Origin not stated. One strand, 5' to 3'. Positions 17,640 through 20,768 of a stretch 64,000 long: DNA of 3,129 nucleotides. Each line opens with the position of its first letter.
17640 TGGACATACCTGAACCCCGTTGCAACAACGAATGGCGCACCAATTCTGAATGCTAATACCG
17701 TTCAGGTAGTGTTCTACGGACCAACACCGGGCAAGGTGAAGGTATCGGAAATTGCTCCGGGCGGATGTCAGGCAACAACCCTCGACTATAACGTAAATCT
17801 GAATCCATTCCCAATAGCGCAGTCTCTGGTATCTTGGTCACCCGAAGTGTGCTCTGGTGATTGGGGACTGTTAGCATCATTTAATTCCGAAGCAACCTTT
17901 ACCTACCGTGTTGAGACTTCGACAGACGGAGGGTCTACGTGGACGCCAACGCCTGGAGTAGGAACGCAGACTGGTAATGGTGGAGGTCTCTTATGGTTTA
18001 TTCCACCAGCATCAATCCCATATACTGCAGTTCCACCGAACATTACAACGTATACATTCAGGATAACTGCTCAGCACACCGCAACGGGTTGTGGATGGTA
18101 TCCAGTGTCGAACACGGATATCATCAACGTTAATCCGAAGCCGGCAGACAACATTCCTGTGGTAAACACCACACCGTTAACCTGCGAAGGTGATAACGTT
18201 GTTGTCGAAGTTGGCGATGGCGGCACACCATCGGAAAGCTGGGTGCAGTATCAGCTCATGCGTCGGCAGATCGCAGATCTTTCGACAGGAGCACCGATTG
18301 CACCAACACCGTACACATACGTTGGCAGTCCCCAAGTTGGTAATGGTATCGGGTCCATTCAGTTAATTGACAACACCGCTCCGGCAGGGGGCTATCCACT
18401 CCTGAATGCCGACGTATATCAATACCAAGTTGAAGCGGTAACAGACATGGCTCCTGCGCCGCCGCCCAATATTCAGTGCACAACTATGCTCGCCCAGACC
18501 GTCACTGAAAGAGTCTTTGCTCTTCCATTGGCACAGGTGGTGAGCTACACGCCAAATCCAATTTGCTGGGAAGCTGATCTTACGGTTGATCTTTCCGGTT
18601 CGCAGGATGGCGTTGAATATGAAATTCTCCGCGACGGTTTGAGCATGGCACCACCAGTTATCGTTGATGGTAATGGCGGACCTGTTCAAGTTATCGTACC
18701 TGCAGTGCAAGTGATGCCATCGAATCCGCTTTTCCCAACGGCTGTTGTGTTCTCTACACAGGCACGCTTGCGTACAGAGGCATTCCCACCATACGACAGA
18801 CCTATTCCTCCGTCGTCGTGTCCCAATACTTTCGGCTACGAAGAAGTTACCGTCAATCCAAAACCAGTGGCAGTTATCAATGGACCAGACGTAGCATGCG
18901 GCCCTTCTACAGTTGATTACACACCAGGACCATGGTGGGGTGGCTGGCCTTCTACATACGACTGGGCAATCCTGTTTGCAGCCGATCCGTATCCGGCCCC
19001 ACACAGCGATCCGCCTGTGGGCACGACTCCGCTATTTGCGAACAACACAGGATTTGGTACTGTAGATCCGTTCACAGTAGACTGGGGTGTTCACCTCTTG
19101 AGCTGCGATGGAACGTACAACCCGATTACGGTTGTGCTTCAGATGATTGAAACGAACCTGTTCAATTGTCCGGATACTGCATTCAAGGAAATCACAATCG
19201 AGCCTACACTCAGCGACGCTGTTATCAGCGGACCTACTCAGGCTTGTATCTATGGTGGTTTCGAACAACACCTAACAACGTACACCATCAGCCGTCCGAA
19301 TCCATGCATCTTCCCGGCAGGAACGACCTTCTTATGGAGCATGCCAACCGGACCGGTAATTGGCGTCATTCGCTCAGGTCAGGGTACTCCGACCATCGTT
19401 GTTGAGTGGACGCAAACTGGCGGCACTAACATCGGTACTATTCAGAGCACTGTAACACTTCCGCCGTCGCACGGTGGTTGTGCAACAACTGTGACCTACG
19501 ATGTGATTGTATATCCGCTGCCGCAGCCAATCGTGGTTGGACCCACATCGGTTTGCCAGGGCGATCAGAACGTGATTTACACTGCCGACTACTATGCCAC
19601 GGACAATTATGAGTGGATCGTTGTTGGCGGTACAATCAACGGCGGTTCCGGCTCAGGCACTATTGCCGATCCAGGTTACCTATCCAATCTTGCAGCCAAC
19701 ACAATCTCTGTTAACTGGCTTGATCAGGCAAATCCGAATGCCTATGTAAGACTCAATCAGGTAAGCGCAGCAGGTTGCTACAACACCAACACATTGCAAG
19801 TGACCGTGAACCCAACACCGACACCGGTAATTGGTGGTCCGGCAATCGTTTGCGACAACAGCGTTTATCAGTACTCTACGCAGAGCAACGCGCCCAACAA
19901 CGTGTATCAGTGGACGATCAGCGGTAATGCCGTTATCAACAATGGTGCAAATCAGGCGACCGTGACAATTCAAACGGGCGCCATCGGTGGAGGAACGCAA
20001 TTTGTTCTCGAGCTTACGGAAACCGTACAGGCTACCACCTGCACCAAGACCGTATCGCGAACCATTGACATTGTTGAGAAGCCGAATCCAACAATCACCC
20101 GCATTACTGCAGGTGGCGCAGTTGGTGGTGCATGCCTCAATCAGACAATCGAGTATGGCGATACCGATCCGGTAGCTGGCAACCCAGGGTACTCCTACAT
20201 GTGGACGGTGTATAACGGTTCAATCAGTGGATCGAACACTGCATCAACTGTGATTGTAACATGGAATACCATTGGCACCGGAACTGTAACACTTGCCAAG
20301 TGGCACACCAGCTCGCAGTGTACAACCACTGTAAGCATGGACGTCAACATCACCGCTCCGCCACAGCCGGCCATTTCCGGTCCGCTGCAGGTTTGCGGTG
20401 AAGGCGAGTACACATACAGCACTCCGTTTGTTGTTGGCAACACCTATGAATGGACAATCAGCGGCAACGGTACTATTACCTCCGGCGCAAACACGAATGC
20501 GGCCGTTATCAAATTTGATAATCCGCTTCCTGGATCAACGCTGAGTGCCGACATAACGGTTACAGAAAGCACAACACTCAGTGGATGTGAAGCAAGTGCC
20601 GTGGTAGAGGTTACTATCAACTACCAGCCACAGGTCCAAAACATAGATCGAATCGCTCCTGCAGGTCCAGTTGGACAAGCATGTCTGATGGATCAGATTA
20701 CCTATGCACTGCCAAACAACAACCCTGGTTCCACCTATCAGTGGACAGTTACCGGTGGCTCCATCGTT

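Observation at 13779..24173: About 3,460-aa giant adhesin-like protein with ~30 tandem Ig-like modules and a distinct N-terminal domain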

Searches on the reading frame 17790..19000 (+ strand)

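Call 8: search_protein_families(library=pfam, proteins=[window:17790-19000:+], max_evalue=10)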
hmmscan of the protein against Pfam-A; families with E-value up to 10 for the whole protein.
window:17790-19000:+ (403 aa): 1 family
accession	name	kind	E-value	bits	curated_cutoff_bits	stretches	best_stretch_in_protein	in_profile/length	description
PF00754.31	F5_F8_type_C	-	0.13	12.8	28.2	1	33-74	60-92/127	F5/8 type C domain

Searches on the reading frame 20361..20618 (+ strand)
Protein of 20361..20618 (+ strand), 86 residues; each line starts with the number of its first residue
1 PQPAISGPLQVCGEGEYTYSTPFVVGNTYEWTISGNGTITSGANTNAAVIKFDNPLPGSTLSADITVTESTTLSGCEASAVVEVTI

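Call 65: search_solved_structures(query=A5, max_evalue=0.01, show_alignments=1)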
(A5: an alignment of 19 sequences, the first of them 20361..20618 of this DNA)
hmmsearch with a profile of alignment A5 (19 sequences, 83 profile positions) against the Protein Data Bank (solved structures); distinct sequences matched with E-value up to 0.01: 0.
